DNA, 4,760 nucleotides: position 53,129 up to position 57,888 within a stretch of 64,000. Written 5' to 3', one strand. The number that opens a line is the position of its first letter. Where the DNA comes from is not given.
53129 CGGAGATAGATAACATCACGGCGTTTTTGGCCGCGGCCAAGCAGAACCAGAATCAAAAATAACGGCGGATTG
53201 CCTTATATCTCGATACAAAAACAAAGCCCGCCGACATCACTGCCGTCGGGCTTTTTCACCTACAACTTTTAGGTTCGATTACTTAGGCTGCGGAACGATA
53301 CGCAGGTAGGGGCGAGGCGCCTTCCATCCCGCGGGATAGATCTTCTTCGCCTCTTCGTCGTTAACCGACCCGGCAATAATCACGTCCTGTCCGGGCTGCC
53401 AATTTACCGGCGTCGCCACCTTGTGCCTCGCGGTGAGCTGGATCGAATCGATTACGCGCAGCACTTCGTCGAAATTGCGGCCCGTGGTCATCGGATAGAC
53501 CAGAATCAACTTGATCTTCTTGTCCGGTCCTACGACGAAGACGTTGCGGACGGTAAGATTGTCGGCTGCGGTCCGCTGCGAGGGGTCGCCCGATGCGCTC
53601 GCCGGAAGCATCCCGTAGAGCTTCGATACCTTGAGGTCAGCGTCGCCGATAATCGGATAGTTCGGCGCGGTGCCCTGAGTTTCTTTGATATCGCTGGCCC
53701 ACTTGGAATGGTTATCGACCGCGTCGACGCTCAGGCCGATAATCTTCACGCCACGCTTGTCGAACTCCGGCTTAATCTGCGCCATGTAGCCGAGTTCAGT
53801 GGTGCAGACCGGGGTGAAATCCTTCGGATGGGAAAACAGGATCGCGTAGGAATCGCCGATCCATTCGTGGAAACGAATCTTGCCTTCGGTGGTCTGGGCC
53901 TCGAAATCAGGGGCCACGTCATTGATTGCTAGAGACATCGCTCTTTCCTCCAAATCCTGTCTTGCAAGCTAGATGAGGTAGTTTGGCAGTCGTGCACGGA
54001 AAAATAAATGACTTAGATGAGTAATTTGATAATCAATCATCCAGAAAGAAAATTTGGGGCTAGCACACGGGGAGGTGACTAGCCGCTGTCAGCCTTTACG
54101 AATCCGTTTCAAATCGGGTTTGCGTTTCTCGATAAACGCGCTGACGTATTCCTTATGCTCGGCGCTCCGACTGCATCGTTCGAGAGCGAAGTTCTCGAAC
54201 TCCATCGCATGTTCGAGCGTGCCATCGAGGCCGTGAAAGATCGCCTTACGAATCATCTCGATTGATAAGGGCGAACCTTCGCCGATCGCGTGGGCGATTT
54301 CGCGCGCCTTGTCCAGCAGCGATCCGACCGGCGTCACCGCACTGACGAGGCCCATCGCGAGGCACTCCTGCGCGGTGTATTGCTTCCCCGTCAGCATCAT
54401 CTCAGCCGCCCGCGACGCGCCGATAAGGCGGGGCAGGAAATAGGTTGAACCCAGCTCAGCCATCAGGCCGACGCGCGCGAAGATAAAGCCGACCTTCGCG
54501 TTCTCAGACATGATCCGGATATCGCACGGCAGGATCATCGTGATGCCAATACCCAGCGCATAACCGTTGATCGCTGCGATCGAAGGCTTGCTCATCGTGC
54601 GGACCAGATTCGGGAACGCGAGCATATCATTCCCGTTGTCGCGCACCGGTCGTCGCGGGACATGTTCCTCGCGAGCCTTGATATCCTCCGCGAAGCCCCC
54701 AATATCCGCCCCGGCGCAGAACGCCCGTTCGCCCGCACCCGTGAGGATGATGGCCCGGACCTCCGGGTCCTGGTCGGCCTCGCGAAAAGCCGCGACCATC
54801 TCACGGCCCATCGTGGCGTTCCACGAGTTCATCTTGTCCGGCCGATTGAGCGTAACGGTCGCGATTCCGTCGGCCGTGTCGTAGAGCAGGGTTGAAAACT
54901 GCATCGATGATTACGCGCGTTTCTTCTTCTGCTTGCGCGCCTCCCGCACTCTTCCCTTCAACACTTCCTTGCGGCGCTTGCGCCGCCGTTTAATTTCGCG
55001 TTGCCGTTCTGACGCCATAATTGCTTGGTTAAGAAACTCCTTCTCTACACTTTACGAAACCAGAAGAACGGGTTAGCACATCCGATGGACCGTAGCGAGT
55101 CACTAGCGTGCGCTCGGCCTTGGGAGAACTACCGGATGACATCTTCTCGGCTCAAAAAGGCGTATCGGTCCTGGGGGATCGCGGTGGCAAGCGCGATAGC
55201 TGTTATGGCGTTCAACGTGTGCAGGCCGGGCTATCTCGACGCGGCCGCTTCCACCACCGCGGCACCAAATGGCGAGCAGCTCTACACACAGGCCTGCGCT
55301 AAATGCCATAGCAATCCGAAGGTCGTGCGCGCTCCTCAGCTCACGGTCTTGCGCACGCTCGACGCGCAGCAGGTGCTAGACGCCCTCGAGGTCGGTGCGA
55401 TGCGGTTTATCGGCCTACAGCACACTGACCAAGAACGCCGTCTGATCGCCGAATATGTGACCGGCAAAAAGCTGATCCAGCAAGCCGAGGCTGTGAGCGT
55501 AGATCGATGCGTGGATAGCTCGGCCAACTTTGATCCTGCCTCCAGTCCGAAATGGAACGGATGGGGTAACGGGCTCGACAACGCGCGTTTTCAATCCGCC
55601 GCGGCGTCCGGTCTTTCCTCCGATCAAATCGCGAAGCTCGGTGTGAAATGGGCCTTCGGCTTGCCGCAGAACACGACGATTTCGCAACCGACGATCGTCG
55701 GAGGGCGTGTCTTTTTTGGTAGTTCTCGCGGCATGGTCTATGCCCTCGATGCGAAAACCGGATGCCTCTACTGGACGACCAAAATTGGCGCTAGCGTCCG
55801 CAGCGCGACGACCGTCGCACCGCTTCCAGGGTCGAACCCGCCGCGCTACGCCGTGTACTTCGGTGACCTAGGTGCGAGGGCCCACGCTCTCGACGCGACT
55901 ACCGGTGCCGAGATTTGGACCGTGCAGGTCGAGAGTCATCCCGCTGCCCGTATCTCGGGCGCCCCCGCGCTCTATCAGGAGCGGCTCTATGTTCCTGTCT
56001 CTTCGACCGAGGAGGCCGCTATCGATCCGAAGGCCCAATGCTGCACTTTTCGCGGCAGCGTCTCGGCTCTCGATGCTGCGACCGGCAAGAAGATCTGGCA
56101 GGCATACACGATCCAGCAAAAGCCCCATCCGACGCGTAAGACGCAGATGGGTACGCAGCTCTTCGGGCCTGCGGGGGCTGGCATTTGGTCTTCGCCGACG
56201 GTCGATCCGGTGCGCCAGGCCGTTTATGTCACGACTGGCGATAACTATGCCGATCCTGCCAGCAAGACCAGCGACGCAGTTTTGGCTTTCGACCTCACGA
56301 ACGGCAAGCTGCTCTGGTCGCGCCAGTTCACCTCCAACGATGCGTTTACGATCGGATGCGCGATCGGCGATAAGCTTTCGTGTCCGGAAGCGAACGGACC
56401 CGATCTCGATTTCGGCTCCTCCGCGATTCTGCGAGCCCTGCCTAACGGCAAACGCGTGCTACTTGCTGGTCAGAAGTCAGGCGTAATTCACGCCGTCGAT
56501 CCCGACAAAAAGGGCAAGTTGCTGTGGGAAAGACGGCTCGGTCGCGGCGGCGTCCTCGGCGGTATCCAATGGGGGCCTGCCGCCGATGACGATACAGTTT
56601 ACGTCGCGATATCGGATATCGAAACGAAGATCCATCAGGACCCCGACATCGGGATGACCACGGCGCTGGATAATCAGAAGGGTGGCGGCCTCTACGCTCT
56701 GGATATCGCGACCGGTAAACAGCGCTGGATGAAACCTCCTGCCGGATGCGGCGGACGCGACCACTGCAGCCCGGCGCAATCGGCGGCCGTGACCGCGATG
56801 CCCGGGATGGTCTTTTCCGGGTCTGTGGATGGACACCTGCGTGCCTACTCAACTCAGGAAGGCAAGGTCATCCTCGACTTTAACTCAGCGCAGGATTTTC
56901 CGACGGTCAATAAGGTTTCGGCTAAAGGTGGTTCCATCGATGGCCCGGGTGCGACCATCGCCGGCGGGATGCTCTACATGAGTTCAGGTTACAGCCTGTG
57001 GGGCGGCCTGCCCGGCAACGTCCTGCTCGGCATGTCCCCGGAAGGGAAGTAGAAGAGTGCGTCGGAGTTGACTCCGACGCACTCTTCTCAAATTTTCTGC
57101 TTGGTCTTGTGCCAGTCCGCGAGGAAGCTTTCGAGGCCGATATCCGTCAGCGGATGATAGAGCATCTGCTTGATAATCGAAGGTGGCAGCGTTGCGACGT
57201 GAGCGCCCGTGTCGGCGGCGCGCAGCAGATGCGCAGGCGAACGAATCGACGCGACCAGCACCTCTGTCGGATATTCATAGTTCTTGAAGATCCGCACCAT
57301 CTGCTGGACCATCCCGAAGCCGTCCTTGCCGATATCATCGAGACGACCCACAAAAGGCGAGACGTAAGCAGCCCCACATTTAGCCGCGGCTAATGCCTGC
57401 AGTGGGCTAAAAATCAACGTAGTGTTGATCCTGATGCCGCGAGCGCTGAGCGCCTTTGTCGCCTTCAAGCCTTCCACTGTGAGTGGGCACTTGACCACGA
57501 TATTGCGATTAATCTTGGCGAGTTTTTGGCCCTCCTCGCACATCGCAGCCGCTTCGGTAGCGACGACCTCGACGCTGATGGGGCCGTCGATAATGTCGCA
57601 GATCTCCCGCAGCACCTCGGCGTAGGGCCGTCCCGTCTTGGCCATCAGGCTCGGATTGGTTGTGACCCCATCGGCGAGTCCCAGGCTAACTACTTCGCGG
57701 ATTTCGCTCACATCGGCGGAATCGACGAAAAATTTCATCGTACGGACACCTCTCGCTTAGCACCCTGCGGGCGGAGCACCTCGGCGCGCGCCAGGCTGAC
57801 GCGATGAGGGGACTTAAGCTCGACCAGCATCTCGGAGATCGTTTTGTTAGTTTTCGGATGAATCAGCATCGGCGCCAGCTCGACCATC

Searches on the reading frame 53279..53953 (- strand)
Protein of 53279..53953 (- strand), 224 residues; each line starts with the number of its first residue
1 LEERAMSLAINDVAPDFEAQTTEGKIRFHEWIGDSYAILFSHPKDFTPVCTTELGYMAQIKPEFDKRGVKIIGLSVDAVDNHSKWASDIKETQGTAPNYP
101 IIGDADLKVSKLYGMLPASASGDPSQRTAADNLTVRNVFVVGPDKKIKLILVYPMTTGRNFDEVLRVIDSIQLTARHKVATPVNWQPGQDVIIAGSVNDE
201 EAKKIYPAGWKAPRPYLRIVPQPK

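Call 70: search_protein_families(library=pfam, proteins=[window:53279-53953:-], max_evalue=0.0001)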
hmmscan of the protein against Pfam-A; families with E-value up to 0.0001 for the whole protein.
window:53279-53953:- (224 aa): 3 families
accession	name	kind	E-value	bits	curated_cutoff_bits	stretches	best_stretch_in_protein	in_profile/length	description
PF00578.27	AhpC-TSA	-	7.9e-29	100.6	26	1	10-148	1-122/124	AhpC/TSA family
PF10417.14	1-cysPrx_C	-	9.8e-12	45.1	21.1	1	171-207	2-39/41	C-terminal domain of 1-Cys peroxiredoxin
PF08534.16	Redoxin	-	5.9e-11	42.8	26.6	1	11-157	3-138/148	Redoxin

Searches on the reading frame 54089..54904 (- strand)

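Call 70: search_protein_families(library=pfam, proteins=[window:54089-54904:-], max_evalue=0.0001)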
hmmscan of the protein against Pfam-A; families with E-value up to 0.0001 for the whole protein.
window:54089-54904:- (271 aa): 2 families
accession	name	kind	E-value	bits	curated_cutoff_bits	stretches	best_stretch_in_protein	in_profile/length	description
PF00378.25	ECH_1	-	7.1e-63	212.7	27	1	11-266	3-249/251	Enoyl-CoA hydratase/isomerase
PF16113.10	ECH_2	-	9.4e-39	134.3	27.2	1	15-192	2-173/335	Enoyl-CoA hydratase/isomerase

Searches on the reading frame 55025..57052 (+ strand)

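Call 70: search_protein_families(library=pfam, proteins=[window:55025-57052:+], max_evalue=0.0001)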
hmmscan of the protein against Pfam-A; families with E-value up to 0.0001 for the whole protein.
window:55025-57052:+ (675 aa): 4 families
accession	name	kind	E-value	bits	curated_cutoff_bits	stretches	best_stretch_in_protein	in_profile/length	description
PF13360.13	PQQ_2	-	2.3e-30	106.4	27.6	2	222-437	29-199/233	Outer membrane protein assembly factor BamB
PF01011.28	PQQ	-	9.1e-23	81.2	26.7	1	177-441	1-292/595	Glucose/ethanol/alcohol dehydrogenase, beta-propeller domain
PF13570.13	Beta-prop_ACSF4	-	2.9e-18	66.8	133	1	225-359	60-170/329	Beta-alanine-activating enzyme, beta-propeller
PF13442.11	Cytochrome_CBB3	-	1.1e-06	29.3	27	1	79-145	2-68/68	Cytochrome C oxidase, cbb3-type, subunit III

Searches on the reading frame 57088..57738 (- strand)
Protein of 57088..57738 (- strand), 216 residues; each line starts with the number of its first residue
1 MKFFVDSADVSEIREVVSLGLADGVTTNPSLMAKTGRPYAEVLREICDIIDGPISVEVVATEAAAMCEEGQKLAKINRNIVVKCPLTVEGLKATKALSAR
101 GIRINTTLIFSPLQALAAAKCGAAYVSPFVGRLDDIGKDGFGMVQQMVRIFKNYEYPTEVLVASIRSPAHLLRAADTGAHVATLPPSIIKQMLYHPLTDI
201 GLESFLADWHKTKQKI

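Call 70: search_protein_families(library=pfam, proteins=[window:57088-57738:-], max_evalue=0.0001)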
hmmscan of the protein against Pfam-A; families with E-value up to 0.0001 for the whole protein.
window:57088-57738:- (216 aa): 1 family
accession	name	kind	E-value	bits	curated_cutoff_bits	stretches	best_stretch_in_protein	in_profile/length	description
PF00923.25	TAL_FSA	-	4.3e-58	197.3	27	1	3-215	1-284/285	Transaldolase/Fructose-6-phosphate aldolase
